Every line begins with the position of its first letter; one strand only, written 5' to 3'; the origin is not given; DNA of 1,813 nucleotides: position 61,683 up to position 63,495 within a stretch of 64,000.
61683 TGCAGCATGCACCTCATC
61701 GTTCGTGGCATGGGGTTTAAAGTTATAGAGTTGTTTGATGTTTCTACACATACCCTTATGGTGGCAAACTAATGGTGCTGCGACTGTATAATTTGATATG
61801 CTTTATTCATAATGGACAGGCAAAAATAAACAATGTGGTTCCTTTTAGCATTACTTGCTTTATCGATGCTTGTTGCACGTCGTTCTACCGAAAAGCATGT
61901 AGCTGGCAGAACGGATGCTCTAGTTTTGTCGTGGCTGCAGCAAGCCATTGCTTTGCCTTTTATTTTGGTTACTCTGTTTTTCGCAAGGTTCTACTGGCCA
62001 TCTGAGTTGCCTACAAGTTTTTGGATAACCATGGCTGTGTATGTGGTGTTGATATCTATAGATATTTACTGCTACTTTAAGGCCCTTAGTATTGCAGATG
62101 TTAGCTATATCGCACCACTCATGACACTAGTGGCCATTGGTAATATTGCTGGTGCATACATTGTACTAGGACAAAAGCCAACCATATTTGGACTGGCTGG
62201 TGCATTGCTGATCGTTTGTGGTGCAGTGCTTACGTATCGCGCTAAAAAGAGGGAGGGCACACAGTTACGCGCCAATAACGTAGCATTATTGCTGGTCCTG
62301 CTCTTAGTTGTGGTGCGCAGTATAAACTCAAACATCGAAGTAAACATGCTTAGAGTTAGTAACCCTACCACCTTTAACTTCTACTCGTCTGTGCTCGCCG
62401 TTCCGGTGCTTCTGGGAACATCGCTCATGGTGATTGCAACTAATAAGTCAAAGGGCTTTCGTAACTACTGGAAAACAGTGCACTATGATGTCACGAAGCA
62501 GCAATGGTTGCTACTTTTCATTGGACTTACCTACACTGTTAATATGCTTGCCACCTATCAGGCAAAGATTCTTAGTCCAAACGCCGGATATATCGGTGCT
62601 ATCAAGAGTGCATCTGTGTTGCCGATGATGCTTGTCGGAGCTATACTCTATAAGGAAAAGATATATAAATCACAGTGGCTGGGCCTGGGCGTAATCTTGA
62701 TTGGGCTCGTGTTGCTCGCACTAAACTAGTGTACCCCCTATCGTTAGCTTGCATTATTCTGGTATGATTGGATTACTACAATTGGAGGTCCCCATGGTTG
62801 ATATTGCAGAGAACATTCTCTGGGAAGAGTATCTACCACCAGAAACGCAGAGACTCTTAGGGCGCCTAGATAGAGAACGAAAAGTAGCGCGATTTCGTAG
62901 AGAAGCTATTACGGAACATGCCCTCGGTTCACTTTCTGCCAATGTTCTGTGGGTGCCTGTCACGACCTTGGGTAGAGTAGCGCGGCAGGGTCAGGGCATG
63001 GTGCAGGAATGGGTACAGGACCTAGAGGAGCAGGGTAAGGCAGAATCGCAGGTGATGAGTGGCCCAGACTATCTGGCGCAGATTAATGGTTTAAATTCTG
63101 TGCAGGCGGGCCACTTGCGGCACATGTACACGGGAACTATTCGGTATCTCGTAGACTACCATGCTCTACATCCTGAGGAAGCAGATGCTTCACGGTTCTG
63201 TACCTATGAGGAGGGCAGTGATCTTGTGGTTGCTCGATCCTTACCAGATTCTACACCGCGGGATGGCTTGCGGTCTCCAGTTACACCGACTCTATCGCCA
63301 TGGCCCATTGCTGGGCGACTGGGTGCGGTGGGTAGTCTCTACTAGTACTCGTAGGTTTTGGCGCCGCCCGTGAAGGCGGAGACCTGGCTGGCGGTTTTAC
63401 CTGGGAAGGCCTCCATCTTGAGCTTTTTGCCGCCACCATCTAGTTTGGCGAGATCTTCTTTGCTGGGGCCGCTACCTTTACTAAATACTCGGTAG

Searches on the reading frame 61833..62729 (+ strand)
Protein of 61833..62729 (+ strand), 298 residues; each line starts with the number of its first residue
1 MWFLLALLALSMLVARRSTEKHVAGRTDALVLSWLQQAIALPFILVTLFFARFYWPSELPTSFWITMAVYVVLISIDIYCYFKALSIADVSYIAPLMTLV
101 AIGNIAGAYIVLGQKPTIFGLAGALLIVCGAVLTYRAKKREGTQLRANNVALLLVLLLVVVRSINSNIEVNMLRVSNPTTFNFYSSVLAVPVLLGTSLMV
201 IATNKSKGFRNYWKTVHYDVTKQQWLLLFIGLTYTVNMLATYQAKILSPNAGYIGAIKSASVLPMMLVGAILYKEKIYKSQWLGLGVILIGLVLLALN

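Call 33: search_protein_families(library=pfam, proteins=[window:61833-62726:+], max_evalue=0.001)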
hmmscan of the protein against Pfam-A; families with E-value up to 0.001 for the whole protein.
window:61833-62726:+ (298 aa): 1 family
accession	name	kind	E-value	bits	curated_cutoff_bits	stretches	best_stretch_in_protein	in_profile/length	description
PF00892.27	EamA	-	7.7e-18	65.5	28.2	2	151-296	3-134/135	EamA-like transporter family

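Call 86: find_encoding_contigs(protein=window:61833-62729:+, flank=10000, max_places=1)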
Protein window:61833-62729:+ (298 aa): 13 contigs read that carry it; 1 place shown.
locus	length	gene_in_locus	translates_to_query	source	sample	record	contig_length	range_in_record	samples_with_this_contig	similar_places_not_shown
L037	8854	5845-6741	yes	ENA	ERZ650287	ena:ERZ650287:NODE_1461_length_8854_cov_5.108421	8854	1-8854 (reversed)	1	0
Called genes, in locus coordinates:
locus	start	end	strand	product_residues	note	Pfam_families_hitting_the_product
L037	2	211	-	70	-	?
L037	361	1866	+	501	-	-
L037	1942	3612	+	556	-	-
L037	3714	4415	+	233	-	PF04203:Sortase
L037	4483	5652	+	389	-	-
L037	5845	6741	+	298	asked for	PF00892:EamA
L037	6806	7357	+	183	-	-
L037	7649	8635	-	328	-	-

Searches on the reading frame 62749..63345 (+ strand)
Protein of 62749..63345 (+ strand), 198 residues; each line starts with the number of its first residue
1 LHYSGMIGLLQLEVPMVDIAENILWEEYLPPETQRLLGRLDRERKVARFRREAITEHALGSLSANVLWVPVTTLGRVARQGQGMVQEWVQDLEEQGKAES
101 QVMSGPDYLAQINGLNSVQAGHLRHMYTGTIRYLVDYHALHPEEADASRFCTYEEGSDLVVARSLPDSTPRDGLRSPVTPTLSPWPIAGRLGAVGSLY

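Call 33: search_protein_families(library=pfam, proteins=[window:62749-63342:+], max_evalue=0.001)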
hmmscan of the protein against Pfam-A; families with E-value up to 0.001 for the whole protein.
window:62749-63342:+ (198 aa): 0 families

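Call 85: find_encoding_contigs(protein=window:62749-63345:+, flank=10000, max_places=1)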
Protein window:62749-63345:+ (198 aa): no gene with exactly this product is on record in the collection.
